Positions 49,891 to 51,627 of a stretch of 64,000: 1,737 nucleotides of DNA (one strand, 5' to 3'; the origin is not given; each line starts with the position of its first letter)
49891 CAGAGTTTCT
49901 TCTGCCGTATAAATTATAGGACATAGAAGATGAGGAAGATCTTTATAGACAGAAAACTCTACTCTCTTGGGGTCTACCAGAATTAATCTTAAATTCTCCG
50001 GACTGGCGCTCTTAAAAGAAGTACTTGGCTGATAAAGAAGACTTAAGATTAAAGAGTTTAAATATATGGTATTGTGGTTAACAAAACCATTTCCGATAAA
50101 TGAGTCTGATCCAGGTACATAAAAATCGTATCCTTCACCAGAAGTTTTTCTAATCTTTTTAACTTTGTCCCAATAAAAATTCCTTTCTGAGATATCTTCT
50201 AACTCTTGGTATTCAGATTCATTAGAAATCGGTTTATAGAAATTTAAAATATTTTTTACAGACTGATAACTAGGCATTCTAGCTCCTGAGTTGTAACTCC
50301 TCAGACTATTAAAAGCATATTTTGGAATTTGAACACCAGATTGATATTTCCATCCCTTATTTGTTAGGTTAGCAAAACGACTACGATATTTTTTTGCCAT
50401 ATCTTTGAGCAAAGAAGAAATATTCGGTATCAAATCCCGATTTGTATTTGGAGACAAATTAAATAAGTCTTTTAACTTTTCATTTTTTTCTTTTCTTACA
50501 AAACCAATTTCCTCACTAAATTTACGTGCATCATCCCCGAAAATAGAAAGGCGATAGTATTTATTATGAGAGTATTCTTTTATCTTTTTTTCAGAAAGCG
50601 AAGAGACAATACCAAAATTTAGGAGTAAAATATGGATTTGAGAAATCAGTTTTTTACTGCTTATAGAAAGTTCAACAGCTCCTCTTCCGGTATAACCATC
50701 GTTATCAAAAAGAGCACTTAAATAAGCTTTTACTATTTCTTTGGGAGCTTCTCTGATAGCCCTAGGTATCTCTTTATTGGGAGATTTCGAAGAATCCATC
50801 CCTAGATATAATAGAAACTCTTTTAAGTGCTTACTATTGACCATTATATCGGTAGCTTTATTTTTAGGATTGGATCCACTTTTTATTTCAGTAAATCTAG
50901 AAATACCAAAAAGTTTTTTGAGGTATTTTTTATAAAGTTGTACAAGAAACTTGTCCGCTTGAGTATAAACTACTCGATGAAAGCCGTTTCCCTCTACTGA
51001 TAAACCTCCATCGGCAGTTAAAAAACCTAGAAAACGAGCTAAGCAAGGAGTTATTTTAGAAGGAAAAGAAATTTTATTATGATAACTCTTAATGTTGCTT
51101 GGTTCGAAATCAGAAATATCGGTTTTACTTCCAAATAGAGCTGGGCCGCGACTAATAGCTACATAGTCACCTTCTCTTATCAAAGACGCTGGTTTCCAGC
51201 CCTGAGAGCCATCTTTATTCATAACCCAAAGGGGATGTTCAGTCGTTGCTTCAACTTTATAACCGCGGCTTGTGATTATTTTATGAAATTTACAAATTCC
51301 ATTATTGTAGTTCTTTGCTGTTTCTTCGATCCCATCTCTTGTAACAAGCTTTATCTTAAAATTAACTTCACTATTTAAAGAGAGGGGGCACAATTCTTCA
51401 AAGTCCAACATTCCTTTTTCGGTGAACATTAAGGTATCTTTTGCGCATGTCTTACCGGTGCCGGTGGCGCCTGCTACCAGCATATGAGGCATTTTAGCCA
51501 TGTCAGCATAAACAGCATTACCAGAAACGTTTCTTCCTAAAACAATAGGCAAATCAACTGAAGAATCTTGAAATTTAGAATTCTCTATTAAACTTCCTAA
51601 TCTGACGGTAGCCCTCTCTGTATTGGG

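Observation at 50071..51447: Large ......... intein splitting the Walker A loop of FtsK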

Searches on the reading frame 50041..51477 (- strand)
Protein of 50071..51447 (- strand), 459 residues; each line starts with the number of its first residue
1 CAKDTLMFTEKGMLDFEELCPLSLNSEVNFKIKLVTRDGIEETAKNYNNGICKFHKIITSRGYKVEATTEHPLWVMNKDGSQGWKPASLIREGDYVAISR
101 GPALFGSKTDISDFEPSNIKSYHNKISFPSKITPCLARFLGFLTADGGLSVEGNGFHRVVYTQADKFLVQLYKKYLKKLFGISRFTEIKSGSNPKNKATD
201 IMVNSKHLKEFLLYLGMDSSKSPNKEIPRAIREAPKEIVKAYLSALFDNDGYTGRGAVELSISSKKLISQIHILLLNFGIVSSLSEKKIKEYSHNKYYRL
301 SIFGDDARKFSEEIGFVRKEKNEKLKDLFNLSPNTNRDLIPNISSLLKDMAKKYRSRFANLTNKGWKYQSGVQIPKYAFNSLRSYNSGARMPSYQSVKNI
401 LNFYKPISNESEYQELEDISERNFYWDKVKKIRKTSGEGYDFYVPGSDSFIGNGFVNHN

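Call 5: search_protein_families(library=pfam, proteins=[window:50071-51447:-], max_evalue=0.1)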
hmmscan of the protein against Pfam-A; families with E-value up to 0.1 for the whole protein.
window:50071-51447:- (459 aa): 2 families
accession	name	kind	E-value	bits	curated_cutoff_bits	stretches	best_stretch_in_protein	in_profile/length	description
PF14528.11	LAGLIDADG_3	-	1.7e-21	76.7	22.5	2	238-315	2-82/82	LAGLIDADG-like domain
PF14890.11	Intein_splicing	-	6.2e-17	62.3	35.8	1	48-459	46-155/155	Intein splicing domain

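Call 6: search_protein_families(library=ncbifam, proteins=[window:50071-51447:-], max_evalue=0.1)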
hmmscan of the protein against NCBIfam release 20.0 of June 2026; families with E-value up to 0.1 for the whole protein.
window:50071-51447:- (459 aa): 15 families
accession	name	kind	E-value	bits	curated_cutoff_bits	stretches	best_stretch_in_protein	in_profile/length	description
NF003157.0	PRK04132.1-2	equivalog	9.8e-24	83.3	1103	1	49-341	108-367/864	replication factor C small subunit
NF005852.0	PRK07773.1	equivalog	5.6e-23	81.2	780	1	208-459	581-826/886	replicative DNA helicase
NF038098.1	GyrA_w_intein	exception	5.1e-20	71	1850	1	23-459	142-537/1232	intein-containing DNA gyrase subunit A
NF003159.0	PRK04132.1-4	equivalog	3.8e-19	68.2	999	1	53-368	122-382/852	replication factor C small subunit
NF011491.0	PRK14898.1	equivalog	2.5e-17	62.2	783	1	56-459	154-543/860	DNA-directed RNA polymerase subunit A''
NF011418.0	PRK14845.1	equivalog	5.8e-17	60.8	756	1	56-406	95-371/1049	translation initiation factor IF-2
NF045703.1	rSAM_Tes_intein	exception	3.8e-14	51.5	1700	1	129-332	362-561/1040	tetraether lipid synthase Tes, intein-containing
NF011287.0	PRK14698.1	equivalog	3.6e-13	48.4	1238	1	120-307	377-553/1017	V-type ATP synthase subunit A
NF038162.1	RtcB_rel_intein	exception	1.9e-12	46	1150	1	50-459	146-578/961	intein-containing RtcB family protein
NF006207.0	PRK08332.1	equivalog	1.1e-10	39.5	2400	1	34-325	928-1196/1684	vitamin B12-dependent ribonucleotide reductase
NF011303.0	PRK14715.1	equivalog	1.4e-08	32.4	1585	1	131-323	1116-1317/1627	DNA-directed DNA polymerase II large subunit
NF003158.0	PRK04132.1-3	equivalog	0.00021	18.5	1750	1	47-331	118-343/1437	replication factor C small subunit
NF007072.0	PRK09519.1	equivalog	0.0013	17.2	1024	1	236-285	459-513/790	intein-containing recombinase RecA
TIGR01445.1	intein_Nterm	domain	0.0039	18.1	24.5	1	3-74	4-82/83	intein N-terminal splicing region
TIGR01443.1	intein_Cterm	domain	0.051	13.8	15.6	0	440-459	3-23/24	intein C-terminal splicing region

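Call 7: search_solved_structures(query=window:50071-51447:-, max_evalue=0.01, show_alignments=2)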
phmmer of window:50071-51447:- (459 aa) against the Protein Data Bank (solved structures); distinct sequences matched with E-value up to 0.01: 8.
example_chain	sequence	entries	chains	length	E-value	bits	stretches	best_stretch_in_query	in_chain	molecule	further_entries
7qsu_A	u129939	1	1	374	1.2e-15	60.9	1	55-318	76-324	V-ATPase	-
7qss_A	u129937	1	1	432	1.7e-15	60.5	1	55-318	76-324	V-type ATP synthase alpha chain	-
7qst_A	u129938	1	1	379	1.1e-06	31.4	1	55-286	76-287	V-type ATP synthase subunit A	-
1dq3_A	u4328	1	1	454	2.7e-05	26.9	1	225-359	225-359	ENDONUCLEASE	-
4oz6_A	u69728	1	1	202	0.0039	19.8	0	25-101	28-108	Mxe gyrA intein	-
5o9j_A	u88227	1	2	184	0.0051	19.4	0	397-459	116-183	Transcription initiation factor IIB,Transcription initiation factor IIB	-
5o9i_A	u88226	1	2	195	0.0068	19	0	399-459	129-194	Transcription initiation factor IIB,Transcription initiation factor IIB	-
1am2_A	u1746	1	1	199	0.0089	18.6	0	25-101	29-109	MXE GYRA INTEIN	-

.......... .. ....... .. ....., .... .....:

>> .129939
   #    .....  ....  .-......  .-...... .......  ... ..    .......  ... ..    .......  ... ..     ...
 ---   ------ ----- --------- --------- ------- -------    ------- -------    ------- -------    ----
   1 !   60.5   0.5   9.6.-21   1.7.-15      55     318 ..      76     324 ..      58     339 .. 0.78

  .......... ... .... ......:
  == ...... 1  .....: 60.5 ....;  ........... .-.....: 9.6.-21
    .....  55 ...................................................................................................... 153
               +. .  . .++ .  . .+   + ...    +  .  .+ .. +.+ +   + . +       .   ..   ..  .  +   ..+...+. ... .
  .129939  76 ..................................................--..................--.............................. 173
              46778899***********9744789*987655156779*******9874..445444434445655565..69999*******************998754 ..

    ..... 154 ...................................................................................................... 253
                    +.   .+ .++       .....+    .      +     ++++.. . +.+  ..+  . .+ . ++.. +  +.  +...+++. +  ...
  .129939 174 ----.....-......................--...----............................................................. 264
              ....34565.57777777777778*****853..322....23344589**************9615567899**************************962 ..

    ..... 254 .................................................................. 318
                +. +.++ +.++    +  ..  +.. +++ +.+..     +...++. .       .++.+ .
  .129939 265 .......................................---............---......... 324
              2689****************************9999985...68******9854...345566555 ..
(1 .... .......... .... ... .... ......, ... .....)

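Call 8: find_homologous_proteins(query=window:50071-51447:-, max_evalue=0.001)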
Query window:50071-51447:- (459 aa): 16 proteins with E <= 0.001 among 6338 candidates.
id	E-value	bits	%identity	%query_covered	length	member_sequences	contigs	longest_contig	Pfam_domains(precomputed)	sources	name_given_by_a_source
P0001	2.5e-181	622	71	84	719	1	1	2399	PF14528.12,PF01580.25,PF14890.12,PF09397.17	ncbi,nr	ncbi:hypothetical protein KKA69_01900, partial [Patescibacteria group bacterium]|nr:hypothetical pro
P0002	3.7e-136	473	50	97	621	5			PF14528.12,PF01580.25,PF14890.12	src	-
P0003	2.3e-135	470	49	97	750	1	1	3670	PF14528.12,PF01580.25,PF14890.12,PF09397.17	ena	-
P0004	6.4e-108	380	77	47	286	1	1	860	PF01580.25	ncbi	ncbi:unnamed protein product, partial [marine sediment metagenome]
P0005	6.9e-103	363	69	51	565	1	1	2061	PF14528.12,PF01580.25,PF14890.12,PF09397.17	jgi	-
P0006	2.0e-98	349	50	71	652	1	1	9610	PF14528.12,PF01580.25,PF14890.12,PF09397.17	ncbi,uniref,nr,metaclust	ncbi:MAG: cell division FtsK/SpoIIIE [Candidatus Yanofskybacteria bacterium GW2011_GWA1_48_10]|unire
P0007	5.3e-92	328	66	48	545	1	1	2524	PF14528.12,PF01580.25,PF14890.12,PF09397.17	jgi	jgi:hypothetical protein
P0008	1.3e-71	260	68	37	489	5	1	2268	PF01580.25,PF14890.12,PF09397.17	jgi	jgi:ribosomal protein S25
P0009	1.6e-69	253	75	32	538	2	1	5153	PF17854.7,PF13491.12,PF01580.25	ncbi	-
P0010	3.7e-66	242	69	34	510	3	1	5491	PF01580.25,PF09397.17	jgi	-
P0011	2.9e-60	223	33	99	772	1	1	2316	PF07724.21,PF14528.12,PF17871.8,PF14890.12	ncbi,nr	ncbi:AAA family ATPase, partial [Candidatus Falkowbacteria bacterium]|nr:AAA family ATPase [Candidat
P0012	8.2e-54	202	34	100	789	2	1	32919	PF08423.18,PF14528.12,PF00154.28,PF21096.3,PF14890.12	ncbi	-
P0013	2.9e-44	170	71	24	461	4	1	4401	PF01580.25,PF09397.17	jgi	-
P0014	6.6e-44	169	32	100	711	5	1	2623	PF14528.12,PF14890.12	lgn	-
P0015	3.2e-24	104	27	90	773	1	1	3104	PF14528.12,PF14890.12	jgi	jgi:intein/homing endonuclease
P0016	2.3e-4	39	24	60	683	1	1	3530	PF17855.8,PF14528.12,PF00493.30,PF01078.28,PF14890.12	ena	-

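Call 18: find_related_loci(query=window:50071-51447:-, collection=genome_contigs, flank=6000)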
Query window:50071-51447:- (459 aa) in genome_contigs; peptide patterns used: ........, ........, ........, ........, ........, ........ (x = any residue, [..] = any of these).
40 stretches matched a pattern; 2 encode a relative of the query (tblastn E <= 1e-3); 2 distinct loci.
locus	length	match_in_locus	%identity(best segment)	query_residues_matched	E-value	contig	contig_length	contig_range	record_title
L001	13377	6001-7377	71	1-459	0e+0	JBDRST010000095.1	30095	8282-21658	MAG: bacterium isolate MEGAHIT-group-3.28 k141_219890, whole genome shotgun sequence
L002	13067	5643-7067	69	1-459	0e+0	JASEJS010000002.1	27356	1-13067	MAG: Patescibacteria group bacterium isolate Yes75-06 NODE_147_length_27356_cov_8.600125, whole genome shotgun sequence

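Call 19: find_encoding_contigs(protein=P0003, flank=3000, max_places=3)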
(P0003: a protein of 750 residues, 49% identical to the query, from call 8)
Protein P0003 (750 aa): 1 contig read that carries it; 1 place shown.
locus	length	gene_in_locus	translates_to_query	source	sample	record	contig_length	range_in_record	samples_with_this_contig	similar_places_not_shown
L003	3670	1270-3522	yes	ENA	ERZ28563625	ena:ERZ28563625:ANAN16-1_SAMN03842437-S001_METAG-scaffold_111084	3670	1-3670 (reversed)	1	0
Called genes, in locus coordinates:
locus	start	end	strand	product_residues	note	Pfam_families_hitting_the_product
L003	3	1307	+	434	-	?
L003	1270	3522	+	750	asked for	PF14890:Intein_splicing, PF14528:LAGLIDADG_3, PF01580:FtsK_SpoIIIE, PF09397:FtsK_gamma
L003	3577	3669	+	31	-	?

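Call 20: find_encoding_contigs(protein=P0006, flank=4000, max_places=3)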
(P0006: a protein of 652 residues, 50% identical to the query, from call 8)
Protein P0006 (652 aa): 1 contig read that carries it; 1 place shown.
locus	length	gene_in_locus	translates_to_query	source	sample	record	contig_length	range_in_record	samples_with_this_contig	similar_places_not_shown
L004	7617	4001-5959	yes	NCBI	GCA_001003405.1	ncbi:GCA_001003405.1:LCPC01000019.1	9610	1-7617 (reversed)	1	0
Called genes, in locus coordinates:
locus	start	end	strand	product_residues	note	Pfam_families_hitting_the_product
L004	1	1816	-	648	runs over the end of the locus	PF01471:PG_binding_1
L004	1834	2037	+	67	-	-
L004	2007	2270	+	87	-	-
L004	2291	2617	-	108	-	-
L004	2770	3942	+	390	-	PF13491:FtsK_4TM, PF17854:FtsK_alpha, PF01580:FtsK_SpoIIIE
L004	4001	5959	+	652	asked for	PF14890:Intein_splicing (weak), PF14528:LAGLIDADG_3, PF01580:FtsK_SpoIIIE, PF09397:FtsK_gamma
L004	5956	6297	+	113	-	PF09136:Glucodextran_B (weak)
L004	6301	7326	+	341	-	PF00154:RecA_N, PF06745:ATPase (weak), PF08423:Rad51, PF01637:ATPase_2 (faint), PF21096:RecA_C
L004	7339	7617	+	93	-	PF08207:EFP_N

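Call 26: find_related_loci(query=A1, collection=metagenome_contigs, flank=3000)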
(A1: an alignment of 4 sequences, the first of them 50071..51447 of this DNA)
Query A1 (459 aa) in metagenome_contigs; peptide patterns used: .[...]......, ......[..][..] (x = any residue, [..] = any of these).
111 stretches matched a pattern; 61 encode a relative of the query (tblastn E <= 1e-3); 61 distinct loci.
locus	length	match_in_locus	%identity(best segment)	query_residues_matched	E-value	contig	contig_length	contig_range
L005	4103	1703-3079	73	1-459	0e+0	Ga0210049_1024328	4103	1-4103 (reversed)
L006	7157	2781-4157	73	1-459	0e+0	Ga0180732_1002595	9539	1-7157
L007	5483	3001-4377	72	1-459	0e+0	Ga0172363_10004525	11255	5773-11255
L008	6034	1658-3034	72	1-459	0e+0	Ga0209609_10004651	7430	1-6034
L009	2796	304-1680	73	1-459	0e+0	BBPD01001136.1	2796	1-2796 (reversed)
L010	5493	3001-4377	73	1-459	0e+0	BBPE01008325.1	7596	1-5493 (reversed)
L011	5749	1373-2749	72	1-459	0e+0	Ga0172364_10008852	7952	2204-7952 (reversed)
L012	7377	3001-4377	73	1-459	0e+0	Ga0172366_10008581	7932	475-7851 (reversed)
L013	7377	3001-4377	72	1-459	0e+0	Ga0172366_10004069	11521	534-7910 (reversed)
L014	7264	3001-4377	72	1-459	0e+0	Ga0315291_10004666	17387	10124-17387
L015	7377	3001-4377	73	1-459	0e+0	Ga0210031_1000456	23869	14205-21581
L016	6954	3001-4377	73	1-459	0e+0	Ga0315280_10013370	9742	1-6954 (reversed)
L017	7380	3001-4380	72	1-459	0e+0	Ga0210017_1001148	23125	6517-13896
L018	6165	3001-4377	72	1-459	0e+0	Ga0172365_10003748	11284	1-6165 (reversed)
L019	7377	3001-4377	72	1-459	0e+0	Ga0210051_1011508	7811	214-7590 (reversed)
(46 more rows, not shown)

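Call 63: find_related_loci(query=A1, collection=viral_contigs, flank=1500)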
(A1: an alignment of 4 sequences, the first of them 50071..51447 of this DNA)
Query A1 (459 aa) in viral_contigs; peptide patterns used: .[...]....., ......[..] (x = any residue, [..] = any of these).
170 stretches matched a pattern, but none encodes a relative of the query by tblastn (E <= 1e-3).

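Call 65: predict_structure(alignment_id=A2)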
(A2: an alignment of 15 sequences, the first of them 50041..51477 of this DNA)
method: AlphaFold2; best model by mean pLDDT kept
length: 479 residues; sequences in the alignment: 15
mean_pLDDT: 84.5   pTM: 0.87
mean pLDDT of the five models: 84.5, 84.1, 83.7, 82.9, 82.2
residues with pLDDT >= 90: 244; 70-90: 156; 50-70: 58; < 50: 21
segments of 3 or more residues with pLDDT < 50: 1-6, 472-479
pLDDT, mean of each block of 10 residues (from residue 1): 50 95 94 89 93 88 96 95 92 93 97 96 85 75 97 76 65 89 94 87 71 88 83 85 98 95 87 92 97 85 73 89 93 81 65 89 80 55 53 74 87 89 92 92 95 85 89 42
secondary structure, 60 per line:
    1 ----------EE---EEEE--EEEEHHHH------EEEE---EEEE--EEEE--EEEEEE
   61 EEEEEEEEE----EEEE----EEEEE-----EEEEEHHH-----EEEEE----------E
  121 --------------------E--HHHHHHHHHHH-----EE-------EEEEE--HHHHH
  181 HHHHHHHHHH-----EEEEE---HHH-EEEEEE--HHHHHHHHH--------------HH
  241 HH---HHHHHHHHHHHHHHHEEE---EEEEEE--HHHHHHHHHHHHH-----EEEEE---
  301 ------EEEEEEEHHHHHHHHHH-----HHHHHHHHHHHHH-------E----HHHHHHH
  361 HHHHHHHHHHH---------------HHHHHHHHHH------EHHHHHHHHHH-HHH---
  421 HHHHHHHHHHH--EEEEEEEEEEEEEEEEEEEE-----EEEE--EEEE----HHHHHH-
elements in order: E16-19 E22-25 H26-29 E36-39 E43-46 E49-52 E55-69 E74-77 E82-86 E92-96 E105-109 H144-154 E169-173 H176-190 E196-200 E208-213 H216-224 H239-242 H246-260 E261-263 E267-272 H275-287 E293-297 E307-313 H314-323 H329-341 H354-371 H387-396 H404-413 H421-431 E434-453 E459-462 E465-468 H473-478

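Call 67: fold_search(model_id=the predicted structure, library=pdb)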
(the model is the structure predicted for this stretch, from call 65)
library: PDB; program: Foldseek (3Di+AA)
matches with E <= 10: 685; with E <= 0.001: 83
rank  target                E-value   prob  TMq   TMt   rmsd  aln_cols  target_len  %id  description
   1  7qss                  4.3e-28  1.00  0.62  0.68   7.4       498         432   21  Crystal structure of homing endonuclease-associated TliVMA intein (C1A) (released 2022-03-30)
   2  7qsu                  7.4e-26  1.00  0.58  0.74   7.9       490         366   21  Crystal structure of homing endonuclease-associated TliVMA intein (C1A, d333-339) (released 2022-03-30)
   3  1dq3                  2.6e-21  1.00  0.56  0.59   7.5       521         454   18  CRYSTAL STRUCTURE OF AN ARCHAEAL INTEIN-ENCODED HOMING ENDONUCLEASE PI-PFUI (released 2000-07-05)
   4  7qst                  1.2e-19  1.00  0.53  0.69   7.0       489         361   19  Crystal structure of homing endonuclease-associated PhoVMA intein (C1A) (released 2022-03-30)
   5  2cw7                  2.6e-17  1.00  0.58  0.52   9.8       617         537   13  Crystal structure of intein homing endonuclease II (released 2006-04-18)
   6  1ef0_A                1.4e-12  1.00  0.43  0.47  10.7       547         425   12  CRYSTAL STRUCTURE OF PI-SCEI MINIPRECURSOR (released 2000-06-07)
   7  1jva_B                1.4e-11  1.00  0.45  0.49  11.1       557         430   12  CRYSTAL STRUCTURE OF THE VMA1-DERIVED ENDONUCLEASE BEARING THE N AND C EXTEIN PROPEPTIDES (released 2002-08-29)
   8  1vde_B                2.9e-11  1.00  0.44  0.48  11.0       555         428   12  PI-SCEI, A HOMING ENDONUCLEASE WITH PROTEIN SPLICING ACTIVITY (released 1998-04-08)
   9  1um2_B                7.6e-11  1.00  0.43  0.48  11.1       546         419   12  Crystal Structure of the Vma1-Derived Endonuclease with the Ligated Extein Segment (released 2004-09-22)
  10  1lws_A                1.4e-10  1.00  0.42  0.46  11.2       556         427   12  Crystal structure of the intein homing endonuclease PI-SceI bound to its recognition sequence (released 2002-09-27)
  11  1vde_A                1.5e-10  1.00  0.44  0.48  11.3       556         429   13  PI-SCEI, A HOMING ENDONUCLEASE WITH PROTEIN SPLICING ACTIVITY (released 1998-04-08)
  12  1jva_A                5.4e-10  1.00  0.43  0.47  11.1       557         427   12  CRYSTAL STRUCTURE OF THE VMA1-DERIVED ENDONUCLEASE BEARING THE N AND C EXTEIN PROPEPTIDES (released 2002-08-29)
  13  1dfa                  1.2e-09  1.00  0.42  0.48  10.6       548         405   14  CRYSTAL STRUCTURE OF PI-SCEI IN C2 SPACE GROUP (released 1999-12-08)
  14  1um2_A                1.5e-09  1.00  0.44  0.50  11.1       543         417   12  Crystal Structure of the Vma1-Derived Endonuclease with the Ligated Extein Segment (released 2004-09-22)
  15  1ef0_B                1.5e-09  1.00  0.42  0.49  10.8       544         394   12  CRYSTAL STRUCTURE OF PI-SCEI MINIPRECURSOR (released 2000-06-07)
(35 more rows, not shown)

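Call 78: search_protein_representatives(protein=window:50071-51447:-)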
Query: 459 residues. Proteins with E-value up to 0.001 (for the whole library): 7551; up to 1e-10: 3604; up to 1e-30: 531. The best 150 are listed.
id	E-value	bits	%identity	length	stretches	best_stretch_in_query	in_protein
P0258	4.4e-226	767.8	73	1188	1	1-459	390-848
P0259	3.8e-154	530.7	52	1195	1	1-459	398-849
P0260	6.7e-147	506.8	52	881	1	1-459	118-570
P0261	7.4e-82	292.4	47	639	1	174-459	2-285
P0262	4.4e-79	283.3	30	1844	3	2-459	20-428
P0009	5.0e-70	253.4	75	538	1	1-149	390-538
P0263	2.2e-68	248.0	29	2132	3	3-459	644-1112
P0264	2.2e-67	244.7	31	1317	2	5-459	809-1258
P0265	1.4e-66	242.0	33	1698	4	122-459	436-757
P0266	1.7e-66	241.8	28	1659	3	33-459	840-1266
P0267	7.5e-65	236.4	29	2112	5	2-298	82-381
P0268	3.4e-63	230.9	31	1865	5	201-459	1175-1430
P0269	1.3e-60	222.4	32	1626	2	34-459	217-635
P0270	2.1e-60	221.7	37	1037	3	257-459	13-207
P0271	1.4e-58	215.7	37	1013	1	2-459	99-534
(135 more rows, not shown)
